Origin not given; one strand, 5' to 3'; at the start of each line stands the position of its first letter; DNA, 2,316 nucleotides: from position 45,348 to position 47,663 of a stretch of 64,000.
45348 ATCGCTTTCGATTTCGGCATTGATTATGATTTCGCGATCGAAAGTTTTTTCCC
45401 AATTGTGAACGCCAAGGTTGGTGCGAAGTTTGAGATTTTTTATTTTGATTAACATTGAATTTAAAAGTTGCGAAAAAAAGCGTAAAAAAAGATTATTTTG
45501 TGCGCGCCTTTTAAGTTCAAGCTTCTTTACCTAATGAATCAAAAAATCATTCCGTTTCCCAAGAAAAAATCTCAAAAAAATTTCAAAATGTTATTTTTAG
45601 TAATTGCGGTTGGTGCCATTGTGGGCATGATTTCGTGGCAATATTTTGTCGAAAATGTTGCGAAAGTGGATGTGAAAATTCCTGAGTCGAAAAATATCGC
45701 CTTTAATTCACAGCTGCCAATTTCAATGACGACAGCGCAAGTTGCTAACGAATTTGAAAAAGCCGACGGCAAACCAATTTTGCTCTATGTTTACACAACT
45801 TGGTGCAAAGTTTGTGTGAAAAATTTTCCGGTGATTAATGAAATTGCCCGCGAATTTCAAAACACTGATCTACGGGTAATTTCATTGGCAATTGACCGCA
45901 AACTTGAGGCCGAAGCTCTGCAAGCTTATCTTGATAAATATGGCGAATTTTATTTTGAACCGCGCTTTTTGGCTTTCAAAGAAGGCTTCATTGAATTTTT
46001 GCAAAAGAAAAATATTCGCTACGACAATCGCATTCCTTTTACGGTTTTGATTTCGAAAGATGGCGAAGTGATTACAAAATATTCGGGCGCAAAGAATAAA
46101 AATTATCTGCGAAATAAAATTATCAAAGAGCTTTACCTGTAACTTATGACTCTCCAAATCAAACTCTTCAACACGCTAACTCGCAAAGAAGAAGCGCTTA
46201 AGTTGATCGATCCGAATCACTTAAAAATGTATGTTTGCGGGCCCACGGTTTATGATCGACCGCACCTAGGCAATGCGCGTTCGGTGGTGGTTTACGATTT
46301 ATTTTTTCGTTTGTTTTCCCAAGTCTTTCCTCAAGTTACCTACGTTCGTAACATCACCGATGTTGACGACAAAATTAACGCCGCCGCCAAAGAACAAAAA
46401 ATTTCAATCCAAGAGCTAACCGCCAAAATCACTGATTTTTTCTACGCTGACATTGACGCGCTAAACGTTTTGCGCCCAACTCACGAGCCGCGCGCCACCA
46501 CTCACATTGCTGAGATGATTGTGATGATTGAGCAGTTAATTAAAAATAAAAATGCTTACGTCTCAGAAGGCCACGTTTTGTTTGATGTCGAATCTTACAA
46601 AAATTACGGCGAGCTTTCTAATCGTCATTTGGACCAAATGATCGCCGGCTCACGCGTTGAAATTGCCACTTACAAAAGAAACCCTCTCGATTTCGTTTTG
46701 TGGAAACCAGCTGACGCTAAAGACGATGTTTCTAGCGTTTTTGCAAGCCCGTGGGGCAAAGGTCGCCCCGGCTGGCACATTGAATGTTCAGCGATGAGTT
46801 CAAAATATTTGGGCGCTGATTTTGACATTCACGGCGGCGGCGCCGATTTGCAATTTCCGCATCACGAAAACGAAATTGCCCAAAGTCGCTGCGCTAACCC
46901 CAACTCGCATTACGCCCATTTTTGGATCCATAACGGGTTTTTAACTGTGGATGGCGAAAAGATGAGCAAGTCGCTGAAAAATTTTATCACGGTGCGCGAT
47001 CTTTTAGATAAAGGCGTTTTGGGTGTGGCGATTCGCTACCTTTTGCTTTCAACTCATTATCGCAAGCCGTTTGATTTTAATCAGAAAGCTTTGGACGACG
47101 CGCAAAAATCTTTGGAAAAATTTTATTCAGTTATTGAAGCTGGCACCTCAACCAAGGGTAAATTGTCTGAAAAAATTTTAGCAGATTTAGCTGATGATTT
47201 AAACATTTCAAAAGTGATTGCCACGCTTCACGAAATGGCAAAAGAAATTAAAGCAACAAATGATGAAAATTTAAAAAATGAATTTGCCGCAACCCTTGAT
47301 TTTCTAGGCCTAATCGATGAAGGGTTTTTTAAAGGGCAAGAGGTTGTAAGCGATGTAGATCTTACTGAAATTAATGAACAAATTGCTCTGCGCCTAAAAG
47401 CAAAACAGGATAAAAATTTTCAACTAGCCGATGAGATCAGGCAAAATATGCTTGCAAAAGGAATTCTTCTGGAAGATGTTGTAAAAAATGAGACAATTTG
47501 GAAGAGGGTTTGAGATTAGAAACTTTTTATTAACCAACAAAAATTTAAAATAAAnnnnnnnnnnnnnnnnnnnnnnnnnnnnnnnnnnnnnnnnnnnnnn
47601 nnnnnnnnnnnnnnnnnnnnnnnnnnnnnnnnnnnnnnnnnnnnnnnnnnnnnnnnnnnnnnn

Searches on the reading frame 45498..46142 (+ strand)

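Call 26: search_protein_families(library=pfam, proteins=[window:45498-46142:+], max_evalue=0.000001)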
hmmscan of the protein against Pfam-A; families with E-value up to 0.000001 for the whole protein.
window:45498-46142:+ (214 aa): 4 families
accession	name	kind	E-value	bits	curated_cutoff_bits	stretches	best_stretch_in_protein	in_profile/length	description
PF00578.27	AhpC-TSA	-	2.5e-09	37.6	26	1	86-201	20-104/124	AhpC/TSA family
PF13905.12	Thioredoxin_8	-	1.1e-08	35.8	27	1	91-191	1-94/94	Thioredoxin-like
PF08534.16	Redoxin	-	3.3e-08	33.9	26.6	1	83-201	20-138/148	Redoxin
PF00085.26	Thioredoxin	-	6.5e-07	29.8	23.5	0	86-135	14-61/103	Thioredoxin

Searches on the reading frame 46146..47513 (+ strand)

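Call 26: search_protein_families(library=pfam, proteins=[window:46146-47513:+], max_evalue=0.000001)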
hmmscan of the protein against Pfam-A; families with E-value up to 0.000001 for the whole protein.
window:46146-47513:+ (455 aa): 2 families
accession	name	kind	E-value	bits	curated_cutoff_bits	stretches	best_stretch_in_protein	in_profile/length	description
PF01406.26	tRNA-synt_1e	-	2.9e-117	391.8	27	1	20-320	4-300/301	tRNA synthetases class I (C) catalytic domain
PF09334.17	tRNA-synt_1g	-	1.9e-11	43.8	20.1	0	262-312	317-367/391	tRNA synthetases class I (M)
